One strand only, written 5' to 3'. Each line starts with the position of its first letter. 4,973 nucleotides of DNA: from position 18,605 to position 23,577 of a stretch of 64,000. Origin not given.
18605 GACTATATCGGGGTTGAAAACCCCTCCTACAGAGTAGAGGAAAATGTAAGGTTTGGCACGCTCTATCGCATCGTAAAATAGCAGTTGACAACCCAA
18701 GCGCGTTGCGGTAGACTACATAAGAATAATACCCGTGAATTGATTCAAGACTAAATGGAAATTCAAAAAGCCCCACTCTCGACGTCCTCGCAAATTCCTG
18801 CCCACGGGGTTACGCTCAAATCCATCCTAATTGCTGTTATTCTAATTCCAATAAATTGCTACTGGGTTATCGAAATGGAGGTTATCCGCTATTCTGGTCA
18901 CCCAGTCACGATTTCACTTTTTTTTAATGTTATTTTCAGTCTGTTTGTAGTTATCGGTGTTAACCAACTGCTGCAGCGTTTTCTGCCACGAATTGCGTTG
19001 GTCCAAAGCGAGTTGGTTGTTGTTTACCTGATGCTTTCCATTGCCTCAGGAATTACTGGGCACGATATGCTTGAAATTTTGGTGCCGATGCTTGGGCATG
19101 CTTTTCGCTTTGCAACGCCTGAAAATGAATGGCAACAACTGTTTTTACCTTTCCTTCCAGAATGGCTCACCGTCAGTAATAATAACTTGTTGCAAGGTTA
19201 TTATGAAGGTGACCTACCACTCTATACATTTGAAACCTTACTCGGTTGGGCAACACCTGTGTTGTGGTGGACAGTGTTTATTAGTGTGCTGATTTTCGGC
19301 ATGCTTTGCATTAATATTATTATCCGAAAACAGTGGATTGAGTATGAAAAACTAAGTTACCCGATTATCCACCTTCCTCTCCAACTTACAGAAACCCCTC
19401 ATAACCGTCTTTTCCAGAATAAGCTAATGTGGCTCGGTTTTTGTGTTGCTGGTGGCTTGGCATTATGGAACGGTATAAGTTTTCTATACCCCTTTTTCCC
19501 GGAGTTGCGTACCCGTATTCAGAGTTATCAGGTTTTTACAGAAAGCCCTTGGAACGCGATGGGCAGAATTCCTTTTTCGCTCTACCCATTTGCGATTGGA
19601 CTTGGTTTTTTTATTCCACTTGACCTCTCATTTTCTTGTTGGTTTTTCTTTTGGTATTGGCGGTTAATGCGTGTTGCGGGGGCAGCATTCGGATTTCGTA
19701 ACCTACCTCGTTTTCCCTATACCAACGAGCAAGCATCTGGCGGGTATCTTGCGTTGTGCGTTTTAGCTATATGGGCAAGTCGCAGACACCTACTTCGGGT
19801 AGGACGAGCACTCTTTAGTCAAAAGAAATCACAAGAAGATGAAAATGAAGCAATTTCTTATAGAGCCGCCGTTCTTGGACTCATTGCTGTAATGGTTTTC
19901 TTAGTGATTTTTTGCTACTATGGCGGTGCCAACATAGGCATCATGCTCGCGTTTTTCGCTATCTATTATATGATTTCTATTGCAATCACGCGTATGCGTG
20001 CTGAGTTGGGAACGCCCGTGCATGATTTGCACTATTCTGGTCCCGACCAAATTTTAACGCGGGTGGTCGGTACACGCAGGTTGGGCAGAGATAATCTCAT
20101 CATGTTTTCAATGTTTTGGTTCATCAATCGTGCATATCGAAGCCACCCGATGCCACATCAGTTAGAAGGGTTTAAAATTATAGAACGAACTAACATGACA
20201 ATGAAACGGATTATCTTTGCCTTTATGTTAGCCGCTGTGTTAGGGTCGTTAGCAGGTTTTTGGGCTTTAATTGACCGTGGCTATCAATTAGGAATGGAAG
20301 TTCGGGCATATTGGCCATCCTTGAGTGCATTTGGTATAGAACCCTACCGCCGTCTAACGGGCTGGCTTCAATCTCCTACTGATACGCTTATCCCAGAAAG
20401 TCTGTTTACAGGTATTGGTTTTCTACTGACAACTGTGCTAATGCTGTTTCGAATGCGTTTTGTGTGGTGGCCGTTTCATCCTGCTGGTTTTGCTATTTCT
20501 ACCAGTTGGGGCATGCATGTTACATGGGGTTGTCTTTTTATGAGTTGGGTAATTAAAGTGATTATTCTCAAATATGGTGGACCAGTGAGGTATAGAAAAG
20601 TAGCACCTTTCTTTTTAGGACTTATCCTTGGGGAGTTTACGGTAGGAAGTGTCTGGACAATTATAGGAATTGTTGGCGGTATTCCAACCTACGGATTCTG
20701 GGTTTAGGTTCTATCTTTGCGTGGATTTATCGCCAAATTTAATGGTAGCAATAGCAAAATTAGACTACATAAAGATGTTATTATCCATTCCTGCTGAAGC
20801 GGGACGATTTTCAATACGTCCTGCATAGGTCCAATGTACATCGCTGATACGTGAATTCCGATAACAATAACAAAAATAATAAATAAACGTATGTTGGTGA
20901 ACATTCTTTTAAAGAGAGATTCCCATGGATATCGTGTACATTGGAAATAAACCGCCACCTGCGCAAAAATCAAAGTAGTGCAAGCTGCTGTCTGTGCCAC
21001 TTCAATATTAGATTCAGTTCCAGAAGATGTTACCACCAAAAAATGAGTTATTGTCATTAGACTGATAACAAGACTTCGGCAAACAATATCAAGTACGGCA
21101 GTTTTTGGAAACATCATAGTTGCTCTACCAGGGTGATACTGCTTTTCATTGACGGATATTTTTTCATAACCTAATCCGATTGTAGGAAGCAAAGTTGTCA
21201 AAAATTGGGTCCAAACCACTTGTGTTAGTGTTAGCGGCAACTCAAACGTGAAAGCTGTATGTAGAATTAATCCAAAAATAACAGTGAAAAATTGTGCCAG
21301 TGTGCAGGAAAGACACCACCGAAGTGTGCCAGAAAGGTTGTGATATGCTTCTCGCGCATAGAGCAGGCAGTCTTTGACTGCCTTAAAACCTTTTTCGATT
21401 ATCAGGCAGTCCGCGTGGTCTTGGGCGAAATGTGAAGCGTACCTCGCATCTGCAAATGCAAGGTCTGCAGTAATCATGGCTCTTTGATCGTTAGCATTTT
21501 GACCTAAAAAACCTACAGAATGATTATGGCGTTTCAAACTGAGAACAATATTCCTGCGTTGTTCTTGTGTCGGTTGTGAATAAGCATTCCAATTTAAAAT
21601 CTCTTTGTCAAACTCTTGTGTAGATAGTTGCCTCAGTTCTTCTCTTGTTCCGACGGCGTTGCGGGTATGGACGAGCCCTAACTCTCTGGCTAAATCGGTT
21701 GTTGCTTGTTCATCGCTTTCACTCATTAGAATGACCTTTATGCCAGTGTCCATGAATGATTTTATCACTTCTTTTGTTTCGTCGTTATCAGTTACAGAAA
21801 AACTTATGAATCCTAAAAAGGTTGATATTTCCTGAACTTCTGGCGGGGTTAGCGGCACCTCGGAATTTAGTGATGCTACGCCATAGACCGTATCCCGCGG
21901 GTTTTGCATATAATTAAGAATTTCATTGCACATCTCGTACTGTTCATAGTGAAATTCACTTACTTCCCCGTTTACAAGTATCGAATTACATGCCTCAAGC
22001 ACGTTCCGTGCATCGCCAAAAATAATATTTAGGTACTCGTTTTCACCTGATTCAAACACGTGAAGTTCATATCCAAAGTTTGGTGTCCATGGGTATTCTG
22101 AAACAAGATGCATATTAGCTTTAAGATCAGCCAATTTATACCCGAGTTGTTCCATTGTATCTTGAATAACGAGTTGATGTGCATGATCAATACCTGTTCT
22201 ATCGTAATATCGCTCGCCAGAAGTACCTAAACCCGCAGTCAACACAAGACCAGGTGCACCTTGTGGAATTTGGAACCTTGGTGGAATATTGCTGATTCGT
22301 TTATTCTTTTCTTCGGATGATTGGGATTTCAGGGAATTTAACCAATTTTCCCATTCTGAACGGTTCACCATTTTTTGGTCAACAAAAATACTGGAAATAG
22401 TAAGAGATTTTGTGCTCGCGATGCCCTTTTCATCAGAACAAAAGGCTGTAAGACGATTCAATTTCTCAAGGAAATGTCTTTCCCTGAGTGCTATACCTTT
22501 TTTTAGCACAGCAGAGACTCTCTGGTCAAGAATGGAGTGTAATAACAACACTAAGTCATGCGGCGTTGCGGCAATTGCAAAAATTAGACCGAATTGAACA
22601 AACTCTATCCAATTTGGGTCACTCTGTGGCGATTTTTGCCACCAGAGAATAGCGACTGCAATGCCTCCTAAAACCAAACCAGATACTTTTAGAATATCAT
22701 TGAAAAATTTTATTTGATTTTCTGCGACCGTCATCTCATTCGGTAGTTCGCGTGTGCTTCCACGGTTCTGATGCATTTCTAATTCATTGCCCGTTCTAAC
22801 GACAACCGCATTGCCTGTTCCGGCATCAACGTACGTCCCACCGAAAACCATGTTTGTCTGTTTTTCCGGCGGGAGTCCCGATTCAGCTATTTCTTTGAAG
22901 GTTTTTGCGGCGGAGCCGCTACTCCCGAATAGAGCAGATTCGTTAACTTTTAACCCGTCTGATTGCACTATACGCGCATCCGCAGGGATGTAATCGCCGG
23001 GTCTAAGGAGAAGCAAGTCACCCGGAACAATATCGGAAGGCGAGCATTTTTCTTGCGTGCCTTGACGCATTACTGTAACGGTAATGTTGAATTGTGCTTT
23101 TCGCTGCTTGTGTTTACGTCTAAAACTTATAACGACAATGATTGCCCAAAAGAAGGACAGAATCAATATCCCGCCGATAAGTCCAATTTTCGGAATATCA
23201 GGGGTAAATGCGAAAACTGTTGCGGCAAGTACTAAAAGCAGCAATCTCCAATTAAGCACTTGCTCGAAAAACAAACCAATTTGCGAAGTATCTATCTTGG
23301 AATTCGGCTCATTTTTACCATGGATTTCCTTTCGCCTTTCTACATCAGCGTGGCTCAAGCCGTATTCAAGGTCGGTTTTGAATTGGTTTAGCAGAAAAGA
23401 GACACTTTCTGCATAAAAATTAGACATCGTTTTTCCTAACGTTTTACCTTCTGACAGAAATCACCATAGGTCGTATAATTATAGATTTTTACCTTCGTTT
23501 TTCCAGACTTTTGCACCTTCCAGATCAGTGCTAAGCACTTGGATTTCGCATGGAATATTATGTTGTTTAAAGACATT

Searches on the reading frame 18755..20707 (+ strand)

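Call 77: search_protein_families(library=pfam, proteins=[window:18755-20707:+], max_evalue=0.00001)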
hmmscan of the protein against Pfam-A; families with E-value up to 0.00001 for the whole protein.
window:18755-20707:+ (650 aa): 2 families
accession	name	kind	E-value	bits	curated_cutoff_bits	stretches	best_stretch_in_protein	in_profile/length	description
PF20581.3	DUF6785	-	1.1e-166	555.7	25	1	20-513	1-498/498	Family of unknown function (DUF6785)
PF20580.3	DUF6784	-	1.2e-33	115.7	26.4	1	550-649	2-100/101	Domain of unknown function (DUF6784)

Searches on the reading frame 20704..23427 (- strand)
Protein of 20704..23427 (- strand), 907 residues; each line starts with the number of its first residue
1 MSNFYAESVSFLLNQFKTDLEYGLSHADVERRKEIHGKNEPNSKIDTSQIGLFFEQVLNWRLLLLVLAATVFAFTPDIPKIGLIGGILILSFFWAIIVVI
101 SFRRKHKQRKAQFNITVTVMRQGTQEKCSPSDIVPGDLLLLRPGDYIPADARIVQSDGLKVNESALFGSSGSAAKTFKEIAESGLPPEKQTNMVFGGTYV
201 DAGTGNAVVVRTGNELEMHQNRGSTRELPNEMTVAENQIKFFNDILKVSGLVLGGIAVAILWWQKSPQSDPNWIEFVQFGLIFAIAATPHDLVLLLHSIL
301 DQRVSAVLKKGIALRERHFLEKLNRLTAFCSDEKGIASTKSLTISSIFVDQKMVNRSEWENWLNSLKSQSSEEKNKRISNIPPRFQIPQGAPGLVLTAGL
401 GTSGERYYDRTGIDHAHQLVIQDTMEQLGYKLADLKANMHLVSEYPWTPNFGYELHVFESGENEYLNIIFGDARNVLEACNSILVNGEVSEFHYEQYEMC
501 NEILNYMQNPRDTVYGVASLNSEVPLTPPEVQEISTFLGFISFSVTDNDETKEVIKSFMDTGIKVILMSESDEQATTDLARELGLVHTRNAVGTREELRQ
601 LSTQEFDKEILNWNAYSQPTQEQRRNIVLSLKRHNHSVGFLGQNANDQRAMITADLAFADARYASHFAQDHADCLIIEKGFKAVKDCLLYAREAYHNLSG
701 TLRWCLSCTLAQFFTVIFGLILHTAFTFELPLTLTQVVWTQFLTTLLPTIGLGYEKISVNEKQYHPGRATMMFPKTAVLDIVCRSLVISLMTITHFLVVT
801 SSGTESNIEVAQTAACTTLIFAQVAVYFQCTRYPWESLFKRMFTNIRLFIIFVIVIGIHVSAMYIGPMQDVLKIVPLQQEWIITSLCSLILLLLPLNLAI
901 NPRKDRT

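Call 77: search_protein_families(library=pfam, proteins=[window:20704-23427:-], max_evalue=0.00001)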
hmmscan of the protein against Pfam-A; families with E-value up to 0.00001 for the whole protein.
window:20704-23427:- (907 aa): 3 families
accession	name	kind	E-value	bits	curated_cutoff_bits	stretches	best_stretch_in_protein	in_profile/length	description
PF00122.25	E1-E2_ATPase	-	1.4e-27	96.8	28.1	1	115-297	5-168/181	E1-E2 ATPase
PF00689.26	Cation_ATPase_C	-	3.2e-20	73.1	27.3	1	730-893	2-167/175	Cation transporting ATPase, C-terminus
PF00690.31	Cation_ATPase_N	-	5e-11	42.5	20.4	1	5-71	2-68/69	Cation transporter/ATPase, N-terminus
